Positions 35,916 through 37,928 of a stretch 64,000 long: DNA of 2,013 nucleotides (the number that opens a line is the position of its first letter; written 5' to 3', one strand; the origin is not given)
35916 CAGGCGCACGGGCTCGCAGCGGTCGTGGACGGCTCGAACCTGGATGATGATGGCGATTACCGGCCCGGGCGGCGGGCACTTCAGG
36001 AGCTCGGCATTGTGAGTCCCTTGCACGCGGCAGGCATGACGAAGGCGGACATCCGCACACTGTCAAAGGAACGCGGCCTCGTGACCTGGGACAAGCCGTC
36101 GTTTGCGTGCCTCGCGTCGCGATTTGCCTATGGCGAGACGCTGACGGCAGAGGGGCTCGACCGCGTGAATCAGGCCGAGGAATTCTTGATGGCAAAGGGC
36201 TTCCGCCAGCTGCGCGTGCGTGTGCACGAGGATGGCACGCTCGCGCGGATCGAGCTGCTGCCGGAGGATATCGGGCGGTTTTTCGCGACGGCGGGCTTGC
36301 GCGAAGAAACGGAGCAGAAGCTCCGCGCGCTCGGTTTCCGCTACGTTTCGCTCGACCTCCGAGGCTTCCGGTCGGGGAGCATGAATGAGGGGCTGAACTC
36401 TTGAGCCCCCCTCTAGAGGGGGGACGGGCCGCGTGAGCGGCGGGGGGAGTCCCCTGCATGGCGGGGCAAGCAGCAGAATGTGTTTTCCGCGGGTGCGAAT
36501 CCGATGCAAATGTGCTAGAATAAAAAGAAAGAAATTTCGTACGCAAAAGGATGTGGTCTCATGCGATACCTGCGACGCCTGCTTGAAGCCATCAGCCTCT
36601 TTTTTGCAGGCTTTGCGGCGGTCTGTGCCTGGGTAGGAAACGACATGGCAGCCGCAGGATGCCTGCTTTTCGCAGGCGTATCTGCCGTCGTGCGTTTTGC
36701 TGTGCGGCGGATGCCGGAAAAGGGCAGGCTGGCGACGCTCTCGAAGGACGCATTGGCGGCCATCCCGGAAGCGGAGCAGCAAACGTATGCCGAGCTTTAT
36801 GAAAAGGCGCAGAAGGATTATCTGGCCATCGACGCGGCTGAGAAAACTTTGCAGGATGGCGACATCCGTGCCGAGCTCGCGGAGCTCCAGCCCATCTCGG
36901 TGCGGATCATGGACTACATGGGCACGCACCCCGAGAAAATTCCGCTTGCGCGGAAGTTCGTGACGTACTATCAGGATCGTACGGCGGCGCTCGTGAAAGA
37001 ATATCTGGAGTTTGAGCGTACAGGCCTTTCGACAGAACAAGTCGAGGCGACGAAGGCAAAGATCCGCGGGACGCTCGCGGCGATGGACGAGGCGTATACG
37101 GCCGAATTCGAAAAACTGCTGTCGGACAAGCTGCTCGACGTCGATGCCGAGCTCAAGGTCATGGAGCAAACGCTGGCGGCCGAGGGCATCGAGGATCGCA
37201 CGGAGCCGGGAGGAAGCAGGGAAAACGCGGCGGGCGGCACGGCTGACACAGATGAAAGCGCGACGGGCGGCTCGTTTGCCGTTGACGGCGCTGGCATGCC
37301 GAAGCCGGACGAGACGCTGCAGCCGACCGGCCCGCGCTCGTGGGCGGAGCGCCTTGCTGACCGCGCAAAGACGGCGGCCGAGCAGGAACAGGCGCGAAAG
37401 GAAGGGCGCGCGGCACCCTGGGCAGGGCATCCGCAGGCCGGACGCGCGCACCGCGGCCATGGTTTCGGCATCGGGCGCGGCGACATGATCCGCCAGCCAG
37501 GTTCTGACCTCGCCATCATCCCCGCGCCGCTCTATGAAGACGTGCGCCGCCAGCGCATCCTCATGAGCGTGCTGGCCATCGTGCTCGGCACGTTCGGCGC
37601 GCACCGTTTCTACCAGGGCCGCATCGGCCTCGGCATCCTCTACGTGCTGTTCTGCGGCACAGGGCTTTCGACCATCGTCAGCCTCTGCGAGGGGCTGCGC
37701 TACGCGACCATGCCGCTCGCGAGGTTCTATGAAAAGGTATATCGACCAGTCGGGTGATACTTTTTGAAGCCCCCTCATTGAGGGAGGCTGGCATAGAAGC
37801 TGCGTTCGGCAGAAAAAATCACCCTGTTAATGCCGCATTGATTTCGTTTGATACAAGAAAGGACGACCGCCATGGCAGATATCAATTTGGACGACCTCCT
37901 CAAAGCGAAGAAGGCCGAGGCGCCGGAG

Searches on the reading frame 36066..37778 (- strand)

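Call 45: search_protein_families(library=ncbifam, proteins=[P0131], max_evalue=0.01)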
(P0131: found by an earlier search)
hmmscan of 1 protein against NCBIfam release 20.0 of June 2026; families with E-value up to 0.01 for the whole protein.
P0131 (1272 aa): 5 families
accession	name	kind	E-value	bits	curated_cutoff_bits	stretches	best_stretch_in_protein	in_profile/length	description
NF047738.1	antiphage_MADS2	equivalog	4.6e-22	78.1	720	1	417-675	283-567/654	methylation-associated defense system DNA methyltransferase MAD2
TIGR02987.1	met_A_Alw26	exception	3e-09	36.2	353.5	2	444-574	2-123/523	Alw26I/Eco31I/Esp3I family type II restriction adenine-specific DNA-methyltransferase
NF047740.1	antiphage_MADS5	equivalog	1.6e-05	23.9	400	1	962-1070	323-436/461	methylation-associated defense system restriction endonuclease subunit S MAD5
NF033455.1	BREX_6_MTaseX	exception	6.2e-05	20.7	900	0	562-757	553-740/1319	BREX-6 system adenine-specific DNA-methyltransferase PglX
TIGR03534.1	RF_mod_PrmC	equivalog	0.0023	17.5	199.1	1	514-621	111-216/253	peptide chain release factor N(5)-glutamine methyltransferase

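Call 46: search_protein_families(library=padloc, proteins=[P0131], max_evalue=0.001)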
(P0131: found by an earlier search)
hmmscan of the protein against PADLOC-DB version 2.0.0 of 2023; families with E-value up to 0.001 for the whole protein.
P0131 (1272 aa): 96 families (the best 25 are shown)
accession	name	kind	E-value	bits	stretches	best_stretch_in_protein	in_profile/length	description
PDLC03624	REase_MTase_IIG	-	1.4e-289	961.9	1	1-1271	1-1269/1271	Type IIG restriction enzyme-methyltransferase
PDLC03615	REase_MTase_IIG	-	3.1e-163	543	1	1-919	1-903/953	Type IIG restriction enzyme-methyltransferase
PDLC03021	MTase_I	-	1.3e-36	124.5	1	323-677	40-380/491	Type I methyltransferase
PDLC04134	mad2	-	4.8e-30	102.8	1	239-677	113-448/492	mads_2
PDLC03218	MTase_II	-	2.6e-26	90.3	1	395-676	216-483/532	Type II methyltransferase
PDLC03030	MTase_I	-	4.6e-26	89.5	1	373-676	261-583/670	Type I methyltransferase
PDLC03025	MTase_I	-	2.5e-23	80.6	1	392-675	109-372/569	Type I methyltransferase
PDLC03026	MTase_I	-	2.8e-23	80.8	1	424-675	118-356/487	Type I methyltransferase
PDLC03100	Specificity_I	-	1.1e-21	75.8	1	898-1088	187-378/392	Type I specificity subunit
PDLC04137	mad5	-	5.8e-18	63.2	1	911-1067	7-157/392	mads_5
PDLC03018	MTase_I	-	1.1e-17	61.7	2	515-581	413-477/749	Type I methyltransferase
PDLC03027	MTase_I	-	1.5e-17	61.4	1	424-674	133-367/810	Type I methyltransferase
PDLC03068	Specificity_I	-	4e-17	60.5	1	910-1066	7-159/403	Type I specificity subunit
PDLC03107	Specificity_I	-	2.6e-15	54.4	1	905-1085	193-375/392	Type I specificity subunit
PDLC03034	MTase_I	-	2.7e-15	53.7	2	563-677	473-586/672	Type I methyltransferase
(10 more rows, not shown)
